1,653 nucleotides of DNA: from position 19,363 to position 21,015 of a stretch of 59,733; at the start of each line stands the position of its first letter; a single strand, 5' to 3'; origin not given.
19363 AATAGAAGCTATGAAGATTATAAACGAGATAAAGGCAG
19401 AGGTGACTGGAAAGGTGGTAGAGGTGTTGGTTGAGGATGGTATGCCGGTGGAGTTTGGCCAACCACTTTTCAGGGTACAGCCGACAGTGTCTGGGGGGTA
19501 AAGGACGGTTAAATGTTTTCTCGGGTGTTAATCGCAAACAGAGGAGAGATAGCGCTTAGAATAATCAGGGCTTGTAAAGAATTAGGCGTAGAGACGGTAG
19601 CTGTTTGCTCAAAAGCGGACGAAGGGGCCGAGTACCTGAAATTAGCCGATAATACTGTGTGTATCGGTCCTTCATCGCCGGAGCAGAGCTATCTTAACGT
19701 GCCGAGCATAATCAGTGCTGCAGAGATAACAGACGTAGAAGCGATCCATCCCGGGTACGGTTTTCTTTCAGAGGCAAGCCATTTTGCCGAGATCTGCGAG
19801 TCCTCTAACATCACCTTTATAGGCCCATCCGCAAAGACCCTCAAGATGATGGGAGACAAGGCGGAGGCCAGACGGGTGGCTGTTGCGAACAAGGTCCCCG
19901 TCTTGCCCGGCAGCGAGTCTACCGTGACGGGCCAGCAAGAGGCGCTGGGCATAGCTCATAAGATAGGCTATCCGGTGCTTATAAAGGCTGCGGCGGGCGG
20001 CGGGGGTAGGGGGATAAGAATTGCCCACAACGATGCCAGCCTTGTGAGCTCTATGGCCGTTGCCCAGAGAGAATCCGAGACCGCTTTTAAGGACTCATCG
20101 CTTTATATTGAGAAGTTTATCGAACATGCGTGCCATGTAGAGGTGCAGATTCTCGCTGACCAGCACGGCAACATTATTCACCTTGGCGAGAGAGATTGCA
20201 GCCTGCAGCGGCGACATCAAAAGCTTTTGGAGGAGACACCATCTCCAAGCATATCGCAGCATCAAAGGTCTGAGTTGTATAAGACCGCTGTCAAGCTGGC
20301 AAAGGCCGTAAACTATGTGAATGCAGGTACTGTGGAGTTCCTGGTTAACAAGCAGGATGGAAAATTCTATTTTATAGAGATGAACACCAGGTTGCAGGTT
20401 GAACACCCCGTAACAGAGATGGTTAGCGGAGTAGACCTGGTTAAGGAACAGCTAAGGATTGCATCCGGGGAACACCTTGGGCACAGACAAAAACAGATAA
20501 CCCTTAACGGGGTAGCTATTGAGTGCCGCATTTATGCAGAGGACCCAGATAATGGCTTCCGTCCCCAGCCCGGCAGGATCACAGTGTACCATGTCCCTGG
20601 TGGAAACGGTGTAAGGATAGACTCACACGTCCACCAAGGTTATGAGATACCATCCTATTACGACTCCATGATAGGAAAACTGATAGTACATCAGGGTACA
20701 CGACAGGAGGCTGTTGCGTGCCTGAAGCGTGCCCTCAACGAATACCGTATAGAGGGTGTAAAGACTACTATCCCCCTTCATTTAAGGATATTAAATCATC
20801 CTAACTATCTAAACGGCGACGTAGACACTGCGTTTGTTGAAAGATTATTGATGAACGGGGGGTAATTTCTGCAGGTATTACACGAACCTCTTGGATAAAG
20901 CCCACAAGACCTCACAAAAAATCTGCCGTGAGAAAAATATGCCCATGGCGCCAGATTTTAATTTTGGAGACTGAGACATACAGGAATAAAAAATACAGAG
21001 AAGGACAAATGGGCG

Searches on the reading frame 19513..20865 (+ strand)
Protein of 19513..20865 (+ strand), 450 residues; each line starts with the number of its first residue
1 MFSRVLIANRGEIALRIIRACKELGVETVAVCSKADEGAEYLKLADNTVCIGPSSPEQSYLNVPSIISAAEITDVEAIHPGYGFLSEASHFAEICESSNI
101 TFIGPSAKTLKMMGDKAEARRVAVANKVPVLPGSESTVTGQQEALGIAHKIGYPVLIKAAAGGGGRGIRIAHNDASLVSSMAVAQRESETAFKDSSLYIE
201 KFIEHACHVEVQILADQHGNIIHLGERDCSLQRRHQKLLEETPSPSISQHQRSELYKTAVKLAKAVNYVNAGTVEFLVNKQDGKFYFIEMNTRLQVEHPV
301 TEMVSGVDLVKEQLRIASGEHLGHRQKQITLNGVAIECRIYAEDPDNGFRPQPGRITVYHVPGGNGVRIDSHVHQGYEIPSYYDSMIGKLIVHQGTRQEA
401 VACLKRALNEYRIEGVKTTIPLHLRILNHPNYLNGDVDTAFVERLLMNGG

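Call 37: search_protein_families(library=pfam, proteins=[window:19513-20865:+], max_evalue=0.00001)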
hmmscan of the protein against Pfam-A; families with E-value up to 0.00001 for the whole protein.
window:19513-20865:+ (450 aa): 5 families
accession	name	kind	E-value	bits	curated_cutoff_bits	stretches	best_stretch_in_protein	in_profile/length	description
PF02786.22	CPSase_L_D2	-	2.8e-76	256.1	19.8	1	115-323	1-209/211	Carbamoyl-phosphate synthase L chain, ATP binding domain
PF00289.28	Biotin_carb_N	-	3.5e-44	150.2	25.5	1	1-110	1-110/110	Biotin carboxylase, N-terminal domain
PF02785.25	Biotin_carb_C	-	6.8e-43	145.6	32.4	1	337-443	1-107/108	Biotin carboxylase C-terminal domain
PF07478.18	Dala_Dala_lig_C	-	2.7e-10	40.5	24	1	143-292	27-174/204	D-ala D-ala ligase C-terminus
PF02222.28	ATP-grasp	-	1.7e-08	34.8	27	1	138-293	16-162/179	ATP-grasp domain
